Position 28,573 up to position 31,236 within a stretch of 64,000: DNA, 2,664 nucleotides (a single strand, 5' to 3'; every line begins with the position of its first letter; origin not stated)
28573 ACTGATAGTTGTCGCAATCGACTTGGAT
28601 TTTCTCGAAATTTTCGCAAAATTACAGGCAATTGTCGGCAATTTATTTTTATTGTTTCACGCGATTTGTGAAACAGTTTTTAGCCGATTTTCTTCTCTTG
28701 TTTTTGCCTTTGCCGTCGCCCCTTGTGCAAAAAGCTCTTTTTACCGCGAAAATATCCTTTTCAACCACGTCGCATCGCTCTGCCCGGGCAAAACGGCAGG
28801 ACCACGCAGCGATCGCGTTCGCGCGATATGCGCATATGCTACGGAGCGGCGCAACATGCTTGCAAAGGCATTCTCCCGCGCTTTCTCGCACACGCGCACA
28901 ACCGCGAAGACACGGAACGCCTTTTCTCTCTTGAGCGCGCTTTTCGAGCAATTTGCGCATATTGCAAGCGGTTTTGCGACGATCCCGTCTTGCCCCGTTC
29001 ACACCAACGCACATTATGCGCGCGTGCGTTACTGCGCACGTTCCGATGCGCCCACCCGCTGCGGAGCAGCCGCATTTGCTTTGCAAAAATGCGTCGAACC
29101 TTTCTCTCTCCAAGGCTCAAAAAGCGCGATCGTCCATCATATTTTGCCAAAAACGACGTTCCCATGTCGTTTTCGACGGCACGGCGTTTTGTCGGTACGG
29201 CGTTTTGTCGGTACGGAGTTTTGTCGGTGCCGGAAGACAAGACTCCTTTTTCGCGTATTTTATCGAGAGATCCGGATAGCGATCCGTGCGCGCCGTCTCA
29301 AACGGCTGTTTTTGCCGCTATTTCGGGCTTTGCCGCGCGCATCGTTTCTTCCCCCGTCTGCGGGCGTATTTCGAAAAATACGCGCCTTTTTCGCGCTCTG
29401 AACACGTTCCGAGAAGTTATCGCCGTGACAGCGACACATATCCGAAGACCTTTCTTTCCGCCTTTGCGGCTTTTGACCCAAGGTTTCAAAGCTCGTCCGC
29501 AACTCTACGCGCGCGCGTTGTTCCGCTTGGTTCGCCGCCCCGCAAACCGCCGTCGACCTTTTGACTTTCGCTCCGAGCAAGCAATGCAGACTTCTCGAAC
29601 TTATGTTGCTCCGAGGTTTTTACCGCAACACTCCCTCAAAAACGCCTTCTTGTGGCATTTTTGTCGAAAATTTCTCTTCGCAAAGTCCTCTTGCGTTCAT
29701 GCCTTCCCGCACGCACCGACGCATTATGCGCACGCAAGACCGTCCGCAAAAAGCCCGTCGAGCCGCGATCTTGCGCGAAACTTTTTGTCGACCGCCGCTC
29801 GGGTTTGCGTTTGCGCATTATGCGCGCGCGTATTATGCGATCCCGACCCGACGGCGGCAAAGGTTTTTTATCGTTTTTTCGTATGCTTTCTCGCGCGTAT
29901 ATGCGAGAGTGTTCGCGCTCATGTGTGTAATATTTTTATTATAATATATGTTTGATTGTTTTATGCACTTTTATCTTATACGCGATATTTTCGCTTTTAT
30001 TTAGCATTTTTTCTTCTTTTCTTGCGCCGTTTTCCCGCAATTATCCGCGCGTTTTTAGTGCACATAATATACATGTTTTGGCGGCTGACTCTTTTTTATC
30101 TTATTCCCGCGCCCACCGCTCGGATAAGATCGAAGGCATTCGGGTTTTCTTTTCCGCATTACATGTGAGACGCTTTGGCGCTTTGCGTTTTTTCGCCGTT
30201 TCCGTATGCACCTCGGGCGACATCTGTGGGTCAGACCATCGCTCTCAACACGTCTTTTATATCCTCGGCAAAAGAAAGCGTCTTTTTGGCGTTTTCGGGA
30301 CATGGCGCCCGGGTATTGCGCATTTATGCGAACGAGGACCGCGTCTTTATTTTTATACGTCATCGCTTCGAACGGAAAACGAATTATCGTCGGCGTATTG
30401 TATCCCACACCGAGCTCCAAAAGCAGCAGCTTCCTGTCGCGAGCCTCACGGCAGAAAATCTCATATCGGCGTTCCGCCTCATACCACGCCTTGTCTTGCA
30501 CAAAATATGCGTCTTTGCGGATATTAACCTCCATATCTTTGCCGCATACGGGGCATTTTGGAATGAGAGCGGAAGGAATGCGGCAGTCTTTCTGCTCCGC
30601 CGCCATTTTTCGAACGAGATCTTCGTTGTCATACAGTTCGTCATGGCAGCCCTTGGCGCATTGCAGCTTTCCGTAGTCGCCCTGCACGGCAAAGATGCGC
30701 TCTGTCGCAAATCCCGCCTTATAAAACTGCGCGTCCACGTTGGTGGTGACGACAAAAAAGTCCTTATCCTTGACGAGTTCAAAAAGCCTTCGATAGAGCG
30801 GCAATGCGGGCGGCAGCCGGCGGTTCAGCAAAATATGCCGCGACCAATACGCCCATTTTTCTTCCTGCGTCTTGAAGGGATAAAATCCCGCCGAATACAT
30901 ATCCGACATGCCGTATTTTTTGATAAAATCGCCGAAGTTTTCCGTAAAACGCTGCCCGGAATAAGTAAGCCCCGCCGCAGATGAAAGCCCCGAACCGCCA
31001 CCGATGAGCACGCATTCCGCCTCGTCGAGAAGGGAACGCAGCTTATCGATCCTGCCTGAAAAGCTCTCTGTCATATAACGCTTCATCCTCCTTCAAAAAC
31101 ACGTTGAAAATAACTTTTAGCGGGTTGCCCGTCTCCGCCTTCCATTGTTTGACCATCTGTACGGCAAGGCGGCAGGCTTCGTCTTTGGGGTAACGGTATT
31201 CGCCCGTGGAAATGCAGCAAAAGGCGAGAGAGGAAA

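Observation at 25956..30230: ~4.3-kb almost gene-free island with internal architecture, in an otherwise tightly packed genome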

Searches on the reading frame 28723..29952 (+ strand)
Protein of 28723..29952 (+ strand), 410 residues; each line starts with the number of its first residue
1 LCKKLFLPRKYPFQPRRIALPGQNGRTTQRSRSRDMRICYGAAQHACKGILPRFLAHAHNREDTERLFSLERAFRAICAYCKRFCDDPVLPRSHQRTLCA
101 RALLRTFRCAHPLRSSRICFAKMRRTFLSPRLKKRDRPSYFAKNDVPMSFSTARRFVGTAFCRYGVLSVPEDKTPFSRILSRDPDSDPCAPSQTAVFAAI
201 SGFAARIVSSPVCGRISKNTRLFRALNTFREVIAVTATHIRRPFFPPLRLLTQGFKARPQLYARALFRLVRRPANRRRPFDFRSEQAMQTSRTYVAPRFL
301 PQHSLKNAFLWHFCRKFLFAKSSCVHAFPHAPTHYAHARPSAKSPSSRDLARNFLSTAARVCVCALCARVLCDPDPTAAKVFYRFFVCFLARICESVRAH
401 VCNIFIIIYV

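Call 87: search_protein_representatives(protein=window:28723-29952:+)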
Query: 410 residues. Proteins with E-value up to 0.001 (for the whole library): 25; up to 1e-10: 20; up to 1e-30: 9. The best 25 are listed.
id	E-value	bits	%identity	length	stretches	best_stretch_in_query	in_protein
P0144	7.7e-95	334.8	73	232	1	178-410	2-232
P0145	2.9e-59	217.6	61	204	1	36-247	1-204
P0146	6.7e-58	213.2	72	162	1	248-410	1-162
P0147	3.5e-49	184.4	64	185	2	36-167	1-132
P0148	2.4e-46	175.1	51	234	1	1-240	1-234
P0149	1.9e-42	162.3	80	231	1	151-253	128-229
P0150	8.9e-34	133.7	48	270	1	42-249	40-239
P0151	1.1e-33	133.4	60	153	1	123-259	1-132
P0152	6.2e-32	127.6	68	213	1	47-164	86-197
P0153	3.0e-30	122.1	55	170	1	108-253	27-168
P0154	1.6e-27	113.1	73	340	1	151-244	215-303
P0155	2.6e-27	112.4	68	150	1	46-135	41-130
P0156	3.6e-27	111.9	55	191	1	1-151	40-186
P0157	1.5e-24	103.3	72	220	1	178-259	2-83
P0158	1.7e-23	99.9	56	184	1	36-164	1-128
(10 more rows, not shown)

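Call 89: find_encoding_contigs(protein=P0154, flank=10000, max_places=3)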
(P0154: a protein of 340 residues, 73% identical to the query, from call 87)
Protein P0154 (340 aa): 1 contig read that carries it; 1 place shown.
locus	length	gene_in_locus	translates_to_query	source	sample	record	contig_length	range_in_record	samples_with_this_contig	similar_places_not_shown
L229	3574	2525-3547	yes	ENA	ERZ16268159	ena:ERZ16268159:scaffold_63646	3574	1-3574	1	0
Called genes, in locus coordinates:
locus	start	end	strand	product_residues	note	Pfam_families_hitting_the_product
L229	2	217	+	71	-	?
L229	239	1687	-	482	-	PF01554:MatE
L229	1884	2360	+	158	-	-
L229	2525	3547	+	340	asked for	-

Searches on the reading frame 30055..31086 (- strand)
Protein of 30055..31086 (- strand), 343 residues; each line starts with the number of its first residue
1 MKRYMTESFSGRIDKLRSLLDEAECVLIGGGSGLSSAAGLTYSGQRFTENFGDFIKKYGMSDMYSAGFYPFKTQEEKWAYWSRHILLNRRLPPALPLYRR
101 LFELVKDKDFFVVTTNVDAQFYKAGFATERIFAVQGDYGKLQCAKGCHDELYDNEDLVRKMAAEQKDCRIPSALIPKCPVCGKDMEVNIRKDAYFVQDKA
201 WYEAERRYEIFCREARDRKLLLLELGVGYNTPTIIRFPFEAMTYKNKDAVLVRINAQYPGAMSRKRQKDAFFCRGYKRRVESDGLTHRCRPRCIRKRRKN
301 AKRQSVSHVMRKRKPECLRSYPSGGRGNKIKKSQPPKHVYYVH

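Call 33: search_protein_families(library=pfam, max_evalue=0.001, proteins=[window:30055-31086:-])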
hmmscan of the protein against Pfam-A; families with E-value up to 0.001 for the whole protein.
window:30055-31086:- (343 aa): 0 families
